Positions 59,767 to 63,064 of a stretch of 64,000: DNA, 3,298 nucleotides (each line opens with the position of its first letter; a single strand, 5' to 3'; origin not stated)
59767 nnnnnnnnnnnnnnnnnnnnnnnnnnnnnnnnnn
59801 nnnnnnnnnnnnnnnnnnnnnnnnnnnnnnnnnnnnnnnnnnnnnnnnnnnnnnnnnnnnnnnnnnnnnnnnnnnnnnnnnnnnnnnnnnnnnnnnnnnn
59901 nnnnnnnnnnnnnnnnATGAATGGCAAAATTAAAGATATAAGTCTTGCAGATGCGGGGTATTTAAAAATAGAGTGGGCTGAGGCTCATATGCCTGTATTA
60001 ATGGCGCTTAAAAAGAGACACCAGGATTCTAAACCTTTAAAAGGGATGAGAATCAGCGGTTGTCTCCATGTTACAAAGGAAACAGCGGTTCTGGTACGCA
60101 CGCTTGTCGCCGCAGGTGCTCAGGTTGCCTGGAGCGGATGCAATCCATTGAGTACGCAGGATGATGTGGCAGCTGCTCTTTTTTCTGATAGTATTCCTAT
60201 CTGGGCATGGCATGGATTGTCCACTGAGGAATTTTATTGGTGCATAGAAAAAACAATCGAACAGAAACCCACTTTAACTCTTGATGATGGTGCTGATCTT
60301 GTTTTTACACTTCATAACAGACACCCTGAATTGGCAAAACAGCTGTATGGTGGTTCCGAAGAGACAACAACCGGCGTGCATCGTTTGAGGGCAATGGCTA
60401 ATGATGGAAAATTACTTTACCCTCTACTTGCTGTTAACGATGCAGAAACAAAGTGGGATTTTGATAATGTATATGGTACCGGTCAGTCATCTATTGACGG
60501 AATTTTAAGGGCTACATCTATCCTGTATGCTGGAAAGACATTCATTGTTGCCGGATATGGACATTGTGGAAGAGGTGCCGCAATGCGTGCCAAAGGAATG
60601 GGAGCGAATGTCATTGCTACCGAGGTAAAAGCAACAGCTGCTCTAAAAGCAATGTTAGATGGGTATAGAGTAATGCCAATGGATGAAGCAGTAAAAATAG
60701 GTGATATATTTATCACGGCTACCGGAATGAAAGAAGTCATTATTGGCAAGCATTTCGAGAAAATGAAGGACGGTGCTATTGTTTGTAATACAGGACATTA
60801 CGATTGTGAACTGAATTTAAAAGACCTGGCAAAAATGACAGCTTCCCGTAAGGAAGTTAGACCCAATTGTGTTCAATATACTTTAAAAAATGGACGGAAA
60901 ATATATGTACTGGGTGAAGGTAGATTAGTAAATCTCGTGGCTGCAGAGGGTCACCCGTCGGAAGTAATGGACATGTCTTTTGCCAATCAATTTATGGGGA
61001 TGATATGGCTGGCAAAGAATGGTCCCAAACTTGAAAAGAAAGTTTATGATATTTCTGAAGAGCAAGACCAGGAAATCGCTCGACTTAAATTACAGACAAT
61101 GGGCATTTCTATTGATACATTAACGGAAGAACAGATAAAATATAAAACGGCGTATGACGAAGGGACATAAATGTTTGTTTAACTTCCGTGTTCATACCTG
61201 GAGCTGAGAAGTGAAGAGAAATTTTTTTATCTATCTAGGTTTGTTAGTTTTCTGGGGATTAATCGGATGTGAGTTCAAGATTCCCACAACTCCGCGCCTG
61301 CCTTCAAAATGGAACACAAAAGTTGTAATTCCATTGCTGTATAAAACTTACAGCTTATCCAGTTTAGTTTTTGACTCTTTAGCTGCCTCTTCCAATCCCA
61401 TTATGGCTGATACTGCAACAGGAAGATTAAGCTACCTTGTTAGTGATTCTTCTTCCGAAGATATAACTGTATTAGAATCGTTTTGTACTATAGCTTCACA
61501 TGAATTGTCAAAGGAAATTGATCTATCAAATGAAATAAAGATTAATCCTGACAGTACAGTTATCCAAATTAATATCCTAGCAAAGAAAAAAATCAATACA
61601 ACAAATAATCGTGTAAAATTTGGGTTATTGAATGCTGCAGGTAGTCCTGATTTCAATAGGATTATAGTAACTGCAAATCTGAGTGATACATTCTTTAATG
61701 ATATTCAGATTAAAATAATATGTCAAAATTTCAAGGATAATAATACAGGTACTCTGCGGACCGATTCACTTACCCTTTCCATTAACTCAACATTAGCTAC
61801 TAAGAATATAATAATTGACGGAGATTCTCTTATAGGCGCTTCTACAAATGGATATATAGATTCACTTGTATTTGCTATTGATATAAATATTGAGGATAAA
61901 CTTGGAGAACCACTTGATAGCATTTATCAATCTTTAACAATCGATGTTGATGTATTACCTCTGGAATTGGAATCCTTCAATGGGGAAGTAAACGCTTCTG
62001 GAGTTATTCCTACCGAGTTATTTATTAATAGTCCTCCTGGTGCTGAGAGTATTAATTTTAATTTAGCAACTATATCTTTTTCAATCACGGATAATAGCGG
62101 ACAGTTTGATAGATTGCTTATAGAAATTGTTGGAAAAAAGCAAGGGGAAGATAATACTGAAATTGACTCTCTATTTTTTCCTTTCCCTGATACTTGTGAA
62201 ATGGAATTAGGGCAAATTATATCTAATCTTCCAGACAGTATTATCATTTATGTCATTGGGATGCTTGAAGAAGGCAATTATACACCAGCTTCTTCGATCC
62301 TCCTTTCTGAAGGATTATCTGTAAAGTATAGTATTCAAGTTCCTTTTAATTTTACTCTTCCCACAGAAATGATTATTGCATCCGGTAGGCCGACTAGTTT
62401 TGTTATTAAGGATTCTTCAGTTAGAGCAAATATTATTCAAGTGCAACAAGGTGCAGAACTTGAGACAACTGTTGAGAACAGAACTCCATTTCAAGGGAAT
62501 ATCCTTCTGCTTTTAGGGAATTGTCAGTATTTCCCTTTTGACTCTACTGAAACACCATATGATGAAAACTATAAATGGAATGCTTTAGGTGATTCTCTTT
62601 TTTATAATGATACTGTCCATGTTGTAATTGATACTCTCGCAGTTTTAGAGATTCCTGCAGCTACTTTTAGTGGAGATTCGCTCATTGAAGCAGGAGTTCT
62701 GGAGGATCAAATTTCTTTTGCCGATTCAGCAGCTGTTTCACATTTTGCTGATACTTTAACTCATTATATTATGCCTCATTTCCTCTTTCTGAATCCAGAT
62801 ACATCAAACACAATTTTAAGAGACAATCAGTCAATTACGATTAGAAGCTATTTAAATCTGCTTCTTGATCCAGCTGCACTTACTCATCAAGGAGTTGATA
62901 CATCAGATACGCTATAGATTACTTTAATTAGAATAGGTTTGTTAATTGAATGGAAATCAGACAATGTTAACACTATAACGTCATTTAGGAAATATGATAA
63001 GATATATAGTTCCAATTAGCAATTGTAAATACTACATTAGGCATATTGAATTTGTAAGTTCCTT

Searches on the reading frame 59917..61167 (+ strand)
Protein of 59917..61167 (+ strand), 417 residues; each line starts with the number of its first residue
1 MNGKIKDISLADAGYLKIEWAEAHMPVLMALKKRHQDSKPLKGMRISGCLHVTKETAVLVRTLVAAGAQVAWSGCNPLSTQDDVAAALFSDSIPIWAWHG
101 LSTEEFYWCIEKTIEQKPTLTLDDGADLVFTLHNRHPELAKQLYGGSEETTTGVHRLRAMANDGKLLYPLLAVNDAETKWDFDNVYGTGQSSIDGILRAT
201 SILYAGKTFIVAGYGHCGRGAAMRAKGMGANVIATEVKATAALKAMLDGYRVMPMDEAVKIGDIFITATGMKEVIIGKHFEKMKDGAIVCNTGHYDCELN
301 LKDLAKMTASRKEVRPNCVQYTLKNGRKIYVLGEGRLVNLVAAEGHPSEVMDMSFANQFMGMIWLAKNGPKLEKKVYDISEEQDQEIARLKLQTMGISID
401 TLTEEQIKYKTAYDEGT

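Call 83: find_encoding_contigs(protein=window:59917-61167:+, flank=10000, max_places=2)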
Protein window:59917-61167:+ (417 aa): 1 contig read that carries it; 1 place shown.
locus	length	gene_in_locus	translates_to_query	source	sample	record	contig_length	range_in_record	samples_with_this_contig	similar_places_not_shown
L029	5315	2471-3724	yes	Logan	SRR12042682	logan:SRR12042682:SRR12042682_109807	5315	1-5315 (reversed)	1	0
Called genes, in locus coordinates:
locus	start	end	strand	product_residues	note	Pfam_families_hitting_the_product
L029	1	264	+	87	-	?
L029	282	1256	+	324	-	PF00483:NTP_transferase, PF12804:NTP_transf_3, PF24894:Hexapep_GlmU (faint), PF25087:GMPPB_C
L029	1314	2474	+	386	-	PF00438:S-AdoMet_synt_N, PF02772:S-AdoMet_synt_M, PF02773:S-AdoMet_synt_C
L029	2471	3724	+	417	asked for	PF05221:AdoHcyase, PF00670:AdoHcyase_NAD, PF02826:2-Hacid_dh_C, PF07991:KARI_N (faint)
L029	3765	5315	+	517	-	?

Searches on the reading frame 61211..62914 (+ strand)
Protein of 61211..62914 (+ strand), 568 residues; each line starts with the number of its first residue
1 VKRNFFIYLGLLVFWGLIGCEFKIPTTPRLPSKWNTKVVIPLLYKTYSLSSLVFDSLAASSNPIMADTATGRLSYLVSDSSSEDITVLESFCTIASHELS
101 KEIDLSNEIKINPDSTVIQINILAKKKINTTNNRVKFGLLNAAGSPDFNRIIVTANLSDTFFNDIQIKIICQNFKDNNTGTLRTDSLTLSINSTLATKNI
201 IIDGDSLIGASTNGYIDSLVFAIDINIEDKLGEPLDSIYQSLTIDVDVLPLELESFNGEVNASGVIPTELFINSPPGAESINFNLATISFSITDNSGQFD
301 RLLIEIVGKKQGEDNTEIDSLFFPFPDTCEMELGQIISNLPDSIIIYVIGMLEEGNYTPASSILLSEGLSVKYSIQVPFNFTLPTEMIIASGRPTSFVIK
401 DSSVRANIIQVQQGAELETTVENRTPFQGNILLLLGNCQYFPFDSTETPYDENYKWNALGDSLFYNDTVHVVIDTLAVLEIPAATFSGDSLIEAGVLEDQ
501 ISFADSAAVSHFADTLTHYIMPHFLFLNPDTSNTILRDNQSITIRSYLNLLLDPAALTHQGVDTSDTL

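Call 23: search_protein_families(library=pfam, proteins=[window:61211-62914:+], max_evalue=0.0001)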
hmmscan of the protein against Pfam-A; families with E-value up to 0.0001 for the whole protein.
window:61211-62914:+ (568 aa): 0 families

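Call 81: find_encoding_contigs(protein=window:61211-62914:+, flank=10000, max_places=2)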
Protein window:61211-62914:+ (568 aa): no gene with exactly this product is on record in the collection.
